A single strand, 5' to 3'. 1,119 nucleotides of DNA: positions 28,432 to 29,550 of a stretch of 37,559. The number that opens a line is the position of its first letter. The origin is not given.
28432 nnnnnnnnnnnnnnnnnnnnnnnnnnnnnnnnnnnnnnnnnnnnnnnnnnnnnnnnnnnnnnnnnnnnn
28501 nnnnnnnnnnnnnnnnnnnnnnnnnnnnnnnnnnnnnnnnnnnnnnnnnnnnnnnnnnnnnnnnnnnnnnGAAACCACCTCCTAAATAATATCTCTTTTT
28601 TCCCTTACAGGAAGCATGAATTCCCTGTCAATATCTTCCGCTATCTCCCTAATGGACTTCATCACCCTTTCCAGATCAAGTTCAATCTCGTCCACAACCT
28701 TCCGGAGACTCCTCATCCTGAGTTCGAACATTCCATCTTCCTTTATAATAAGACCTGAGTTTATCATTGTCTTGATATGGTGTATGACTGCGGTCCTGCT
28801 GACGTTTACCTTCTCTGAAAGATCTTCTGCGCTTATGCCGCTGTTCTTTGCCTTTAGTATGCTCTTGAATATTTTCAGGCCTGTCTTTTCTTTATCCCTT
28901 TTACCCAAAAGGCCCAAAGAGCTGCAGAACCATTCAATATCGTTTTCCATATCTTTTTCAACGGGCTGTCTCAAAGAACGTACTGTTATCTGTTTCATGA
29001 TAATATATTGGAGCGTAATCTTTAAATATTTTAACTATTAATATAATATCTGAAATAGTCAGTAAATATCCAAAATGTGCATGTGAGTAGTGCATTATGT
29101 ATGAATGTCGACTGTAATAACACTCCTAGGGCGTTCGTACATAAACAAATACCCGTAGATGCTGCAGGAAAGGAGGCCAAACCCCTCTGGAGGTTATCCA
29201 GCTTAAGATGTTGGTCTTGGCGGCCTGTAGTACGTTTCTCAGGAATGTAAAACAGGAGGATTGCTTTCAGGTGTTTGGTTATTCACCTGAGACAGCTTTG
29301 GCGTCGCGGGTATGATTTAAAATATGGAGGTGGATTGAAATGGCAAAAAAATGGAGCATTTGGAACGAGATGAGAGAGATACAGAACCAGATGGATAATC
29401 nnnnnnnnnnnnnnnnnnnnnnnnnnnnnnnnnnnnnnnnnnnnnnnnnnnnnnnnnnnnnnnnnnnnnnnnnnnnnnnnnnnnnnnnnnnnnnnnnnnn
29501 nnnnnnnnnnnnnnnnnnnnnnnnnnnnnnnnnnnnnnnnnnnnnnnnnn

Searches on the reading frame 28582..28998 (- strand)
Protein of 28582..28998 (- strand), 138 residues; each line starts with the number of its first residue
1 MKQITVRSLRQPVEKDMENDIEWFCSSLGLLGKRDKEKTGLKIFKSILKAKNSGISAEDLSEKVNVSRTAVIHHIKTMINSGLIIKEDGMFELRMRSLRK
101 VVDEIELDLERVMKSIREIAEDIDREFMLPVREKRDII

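Call 3: search_protein_families(library=pfam, proteins=[window:28582-28998:-], max_evalue=0.01)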
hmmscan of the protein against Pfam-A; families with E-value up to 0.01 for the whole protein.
window:28582-28998:- (138 aa): 4 families
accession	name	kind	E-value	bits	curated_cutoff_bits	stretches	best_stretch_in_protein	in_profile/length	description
PF13412.12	HTH_24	-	2e-09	37.3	21.9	1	38-84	3-47/48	Winged helix-turn-helix DNA-binding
PF08279.18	HTH_11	-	4.7e-08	33.2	25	1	46-85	8-46/55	HTH domain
PF01022.26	HTH_5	-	5.6e-05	23.4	22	1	57-86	18-47/47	Bacterial regulatory protein, arsR family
PF01978.25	TrmB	-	0.00063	20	25.6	1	42-89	12-57/68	Sugar-specific transcriptional regulator TrmB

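Call 64: search_protein_families(library=ncbifam, proteins=[window:28582-28998:-], max_evalue=0.001)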
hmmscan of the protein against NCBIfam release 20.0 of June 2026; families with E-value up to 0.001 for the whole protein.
window:28582-28998:- (138 aa): 8 families
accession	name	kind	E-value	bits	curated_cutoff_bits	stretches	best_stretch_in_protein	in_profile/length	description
NF040939.2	trans_reg_lrs14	equivalog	3e-05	24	90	1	38-87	21-69/103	Lrs14 family HTH-type transcriptional regulator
NF053606.1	Sta1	subfamily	5.4e-05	23.2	80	1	38-87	20-67/100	Sta1 family transcriptional regulator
NF008846.0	PRK11886.1-1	equivalog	0.00015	21.2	353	1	38-86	2-49/312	bifunctional biotin--[acetyl-CoA-carboxylase] ligase/biotin operon repressor BirA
NF041413.1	ArsR_Rv2640c_fam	equivalog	0.00017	22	155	1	40-88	44-92/118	Rv2640c family ArsR-like transcriptional regulator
NF053610.1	Sso10a_fam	subfamily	0.00021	21.2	60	1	40-92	3-55/64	Sso10a family chromatin protein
NF053758.1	ChrTpTrnRegChrS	equivalog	0.00068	19.5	250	1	47-86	19-60/158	chromate efflux transcriptional regulator ChrS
NF033788.1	HTH_metalloreg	subfamily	0.00076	19.2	55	0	40-86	13-57/77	metalloregulator ArsR/SmtB family transcription factor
TIGR00122.1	birA_repr_reg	equivalog_domain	0.0009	19.1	70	0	50-85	10-44/69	biotin operon repressor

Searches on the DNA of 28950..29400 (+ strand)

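Call 40: search_rna_families(source=window, start=28950, end=29400, threshold=evalue, max_evalue=1)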
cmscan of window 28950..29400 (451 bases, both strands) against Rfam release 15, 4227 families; matches with E-value up to 1: 1.
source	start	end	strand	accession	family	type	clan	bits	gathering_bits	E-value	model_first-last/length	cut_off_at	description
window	29166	29310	+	RF01969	RMST_8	Gene; lncRNA;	-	17.6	80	0.69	1-143/143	no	Rhabdomyosarcoma 2 associated transcript conserved region 8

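Call 52: build_rna_model(alignment_id=A2)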
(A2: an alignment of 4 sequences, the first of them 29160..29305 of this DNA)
Model R1 built from alignment A2 (4 sequences, 156 columns); structure: RNAalifold consensus.
model positions 155; base pairs 28; branch points 1; effective number of sequences 1.73; information 0.589 bits per position. Calibrated on 0.2 Mb of random sequence (short: E-values are rough).
structure used (alignment columns):
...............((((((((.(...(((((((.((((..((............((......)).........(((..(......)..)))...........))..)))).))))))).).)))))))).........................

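Call 53: search_with_rna_model(model_id=R1, sources=[window, L001, L002, L003, L004, L005, L006, L007, L008, L009, L010, L011, L012, L013, L014, L015, L016, L017, L018, L019, L020, L021, L022, L023, L024, L026, L027, L028, L030, L032, L033, L035, L036, L037, L038, L039, L041, L042, L043, L044, L045, L046, L047, L048, L049, L050, L051, L052, L053, L055, L056, L058, L059, L060, L061, L062, L063, L064, L066, L072, L073, L075, L077, L080, L081, L161, L163, L164, L165, L168, L170, L172, L173, L174], max_evalue=1, make_alignment=true)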
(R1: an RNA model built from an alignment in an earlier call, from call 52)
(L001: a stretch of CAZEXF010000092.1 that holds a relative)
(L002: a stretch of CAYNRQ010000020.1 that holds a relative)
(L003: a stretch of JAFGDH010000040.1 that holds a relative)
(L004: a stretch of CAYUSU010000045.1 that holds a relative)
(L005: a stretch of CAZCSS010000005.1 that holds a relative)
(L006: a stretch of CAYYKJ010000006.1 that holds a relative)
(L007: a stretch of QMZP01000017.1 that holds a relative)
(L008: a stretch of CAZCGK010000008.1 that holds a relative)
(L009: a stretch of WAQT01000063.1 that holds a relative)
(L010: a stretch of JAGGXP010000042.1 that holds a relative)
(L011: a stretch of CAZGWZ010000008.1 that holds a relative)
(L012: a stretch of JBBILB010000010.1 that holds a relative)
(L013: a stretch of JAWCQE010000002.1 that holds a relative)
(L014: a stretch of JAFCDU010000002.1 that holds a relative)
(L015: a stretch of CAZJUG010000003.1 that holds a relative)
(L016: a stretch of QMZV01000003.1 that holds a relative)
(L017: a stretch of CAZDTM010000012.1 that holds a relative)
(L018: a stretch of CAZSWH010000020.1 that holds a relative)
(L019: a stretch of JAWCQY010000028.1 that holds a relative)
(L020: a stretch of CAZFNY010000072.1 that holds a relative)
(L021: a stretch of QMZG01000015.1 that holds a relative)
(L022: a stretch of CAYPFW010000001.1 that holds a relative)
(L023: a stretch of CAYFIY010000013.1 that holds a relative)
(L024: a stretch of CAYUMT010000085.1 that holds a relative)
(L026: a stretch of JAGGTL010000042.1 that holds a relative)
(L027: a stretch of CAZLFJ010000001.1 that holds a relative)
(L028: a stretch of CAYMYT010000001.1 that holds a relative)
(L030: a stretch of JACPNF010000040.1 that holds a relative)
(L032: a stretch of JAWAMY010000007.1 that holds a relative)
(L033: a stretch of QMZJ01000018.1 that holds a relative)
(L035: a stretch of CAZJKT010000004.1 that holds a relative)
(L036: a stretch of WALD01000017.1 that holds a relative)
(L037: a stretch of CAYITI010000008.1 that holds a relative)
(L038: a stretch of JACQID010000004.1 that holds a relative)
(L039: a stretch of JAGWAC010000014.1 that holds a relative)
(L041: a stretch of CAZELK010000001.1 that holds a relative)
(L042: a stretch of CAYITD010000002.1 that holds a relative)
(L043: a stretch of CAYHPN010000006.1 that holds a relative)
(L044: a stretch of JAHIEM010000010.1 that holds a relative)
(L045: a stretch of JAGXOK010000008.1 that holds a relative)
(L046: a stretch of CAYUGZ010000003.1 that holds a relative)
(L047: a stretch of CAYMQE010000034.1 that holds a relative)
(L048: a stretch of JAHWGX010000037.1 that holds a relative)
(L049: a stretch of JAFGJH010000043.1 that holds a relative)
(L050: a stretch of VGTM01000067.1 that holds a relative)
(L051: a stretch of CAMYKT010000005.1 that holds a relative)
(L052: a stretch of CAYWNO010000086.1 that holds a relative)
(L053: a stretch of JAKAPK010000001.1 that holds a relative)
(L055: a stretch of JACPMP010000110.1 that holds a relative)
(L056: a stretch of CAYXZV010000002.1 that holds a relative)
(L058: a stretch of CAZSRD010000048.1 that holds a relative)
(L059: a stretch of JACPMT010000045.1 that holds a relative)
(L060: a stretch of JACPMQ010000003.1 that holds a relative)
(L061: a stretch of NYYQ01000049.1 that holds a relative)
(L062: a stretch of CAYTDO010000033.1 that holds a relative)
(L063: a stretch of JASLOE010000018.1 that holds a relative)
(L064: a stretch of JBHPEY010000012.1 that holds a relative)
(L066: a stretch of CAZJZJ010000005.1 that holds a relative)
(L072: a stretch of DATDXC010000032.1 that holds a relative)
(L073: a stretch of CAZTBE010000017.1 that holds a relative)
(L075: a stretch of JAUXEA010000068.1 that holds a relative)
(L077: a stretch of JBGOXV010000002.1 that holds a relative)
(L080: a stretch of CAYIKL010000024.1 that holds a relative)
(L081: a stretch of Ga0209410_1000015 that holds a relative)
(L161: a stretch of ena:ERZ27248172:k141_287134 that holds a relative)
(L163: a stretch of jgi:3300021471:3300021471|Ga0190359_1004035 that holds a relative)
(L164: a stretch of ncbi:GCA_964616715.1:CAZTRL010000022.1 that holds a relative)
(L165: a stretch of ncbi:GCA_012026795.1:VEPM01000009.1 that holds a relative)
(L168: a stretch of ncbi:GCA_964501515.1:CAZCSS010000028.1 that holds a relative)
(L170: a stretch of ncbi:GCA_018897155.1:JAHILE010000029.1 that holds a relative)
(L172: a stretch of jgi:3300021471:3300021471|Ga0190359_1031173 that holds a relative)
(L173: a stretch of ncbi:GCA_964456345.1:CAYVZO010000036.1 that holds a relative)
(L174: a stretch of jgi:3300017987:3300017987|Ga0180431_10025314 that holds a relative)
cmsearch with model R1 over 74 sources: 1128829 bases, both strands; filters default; matches with E-value up to 1: 5.
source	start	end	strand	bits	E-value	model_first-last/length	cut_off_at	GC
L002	5873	6024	+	158.5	1.5e-36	1-155/155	no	0.45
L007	3296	3450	+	155.4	9.2e-36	1-155/155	no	0.52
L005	8796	8947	+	155.3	9.5e-36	1-155/155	no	0.5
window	29160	29305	+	150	2e-34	1-155/155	no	0.49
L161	1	83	+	71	1e-14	70-155/155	5'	0.49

Alignment A4: 5 matches aligned to the model, 156 columns, each read 5' to 3' on its own strand. Consensus structure (alignment columns), stored with it:
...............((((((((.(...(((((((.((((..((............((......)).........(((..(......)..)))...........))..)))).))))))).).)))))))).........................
